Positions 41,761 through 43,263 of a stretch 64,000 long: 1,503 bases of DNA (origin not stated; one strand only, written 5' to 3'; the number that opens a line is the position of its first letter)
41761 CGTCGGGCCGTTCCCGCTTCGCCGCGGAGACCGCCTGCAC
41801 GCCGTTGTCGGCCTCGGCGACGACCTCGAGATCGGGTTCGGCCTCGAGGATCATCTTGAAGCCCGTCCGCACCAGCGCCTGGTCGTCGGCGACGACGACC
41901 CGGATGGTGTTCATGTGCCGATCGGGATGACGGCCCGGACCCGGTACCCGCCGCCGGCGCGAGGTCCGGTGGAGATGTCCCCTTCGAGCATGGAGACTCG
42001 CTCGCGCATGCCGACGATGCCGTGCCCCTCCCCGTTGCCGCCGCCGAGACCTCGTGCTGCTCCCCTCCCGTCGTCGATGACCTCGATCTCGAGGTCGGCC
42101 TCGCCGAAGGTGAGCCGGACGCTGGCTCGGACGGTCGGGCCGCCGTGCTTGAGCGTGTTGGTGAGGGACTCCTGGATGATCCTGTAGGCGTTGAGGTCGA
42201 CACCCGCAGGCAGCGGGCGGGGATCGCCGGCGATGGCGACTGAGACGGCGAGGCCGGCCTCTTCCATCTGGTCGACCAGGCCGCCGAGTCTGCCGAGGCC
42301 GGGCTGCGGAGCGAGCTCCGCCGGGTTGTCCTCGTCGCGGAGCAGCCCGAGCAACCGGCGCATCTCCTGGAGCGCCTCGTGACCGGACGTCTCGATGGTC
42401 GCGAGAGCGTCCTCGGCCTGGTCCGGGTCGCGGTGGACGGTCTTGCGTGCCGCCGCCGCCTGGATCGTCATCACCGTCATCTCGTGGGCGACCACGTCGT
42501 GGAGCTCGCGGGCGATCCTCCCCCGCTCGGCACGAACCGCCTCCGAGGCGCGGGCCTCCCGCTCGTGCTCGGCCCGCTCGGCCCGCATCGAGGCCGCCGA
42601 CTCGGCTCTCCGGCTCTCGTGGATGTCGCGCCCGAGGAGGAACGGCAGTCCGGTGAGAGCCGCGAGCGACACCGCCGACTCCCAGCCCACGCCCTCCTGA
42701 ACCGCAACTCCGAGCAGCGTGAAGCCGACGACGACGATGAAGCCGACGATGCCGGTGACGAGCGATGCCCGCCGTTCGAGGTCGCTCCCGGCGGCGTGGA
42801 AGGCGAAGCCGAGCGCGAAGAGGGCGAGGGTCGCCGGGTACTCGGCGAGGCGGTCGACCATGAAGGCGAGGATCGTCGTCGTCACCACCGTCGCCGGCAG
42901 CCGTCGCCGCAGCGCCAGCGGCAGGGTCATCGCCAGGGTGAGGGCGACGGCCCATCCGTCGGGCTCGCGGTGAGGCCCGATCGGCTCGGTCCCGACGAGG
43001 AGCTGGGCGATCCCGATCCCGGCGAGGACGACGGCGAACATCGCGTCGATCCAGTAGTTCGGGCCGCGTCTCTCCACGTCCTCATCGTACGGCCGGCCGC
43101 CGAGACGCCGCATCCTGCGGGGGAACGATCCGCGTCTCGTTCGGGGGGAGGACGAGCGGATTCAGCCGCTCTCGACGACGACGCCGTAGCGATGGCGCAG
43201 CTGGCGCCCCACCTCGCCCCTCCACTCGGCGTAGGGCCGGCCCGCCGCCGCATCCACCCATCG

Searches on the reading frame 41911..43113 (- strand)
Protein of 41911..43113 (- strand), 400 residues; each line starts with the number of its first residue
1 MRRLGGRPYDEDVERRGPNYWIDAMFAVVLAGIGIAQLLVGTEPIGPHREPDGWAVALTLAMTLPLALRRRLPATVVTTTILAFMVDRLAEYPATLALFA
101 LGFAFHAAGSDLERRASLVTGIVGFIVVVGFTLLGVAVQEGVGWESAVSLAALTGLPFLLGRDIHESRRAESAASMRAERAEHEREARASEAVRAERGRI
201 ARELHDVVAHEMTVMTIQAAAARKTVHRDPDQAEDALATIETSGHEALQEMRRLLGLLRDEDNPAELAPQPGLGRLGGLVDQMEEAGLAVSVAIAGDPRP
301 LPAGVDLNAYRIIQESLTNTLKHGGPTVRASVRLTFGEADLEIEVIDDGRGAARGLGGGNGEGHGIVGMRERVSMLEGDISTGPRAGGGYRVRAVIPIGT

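Call 23: search_protein_families(library=pfam, proteins=[window:41911-43113:-], max_evalue=0.001)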
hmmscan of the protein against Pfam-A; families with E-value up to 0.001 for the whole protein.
window:41911-43113:- (400 aa): 3 families
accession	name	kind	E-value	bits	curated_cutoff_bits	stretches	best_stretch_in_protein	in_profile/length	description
PF07730.19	HisKA_3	-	8.1e-21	74.8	24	1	196-261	1-66/68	Histidine kinase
PF23539.1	DUF7134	-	1.6e-11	44.5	27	1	18-160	8-143/155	Domain of unknown function (DUF7134)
PF02518.31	HATPase_c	-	4.8e-10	40.3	26.4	1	308-398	5-109/111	Histidine kinase-, DNA gyrase B-, and HSP90-like ATPase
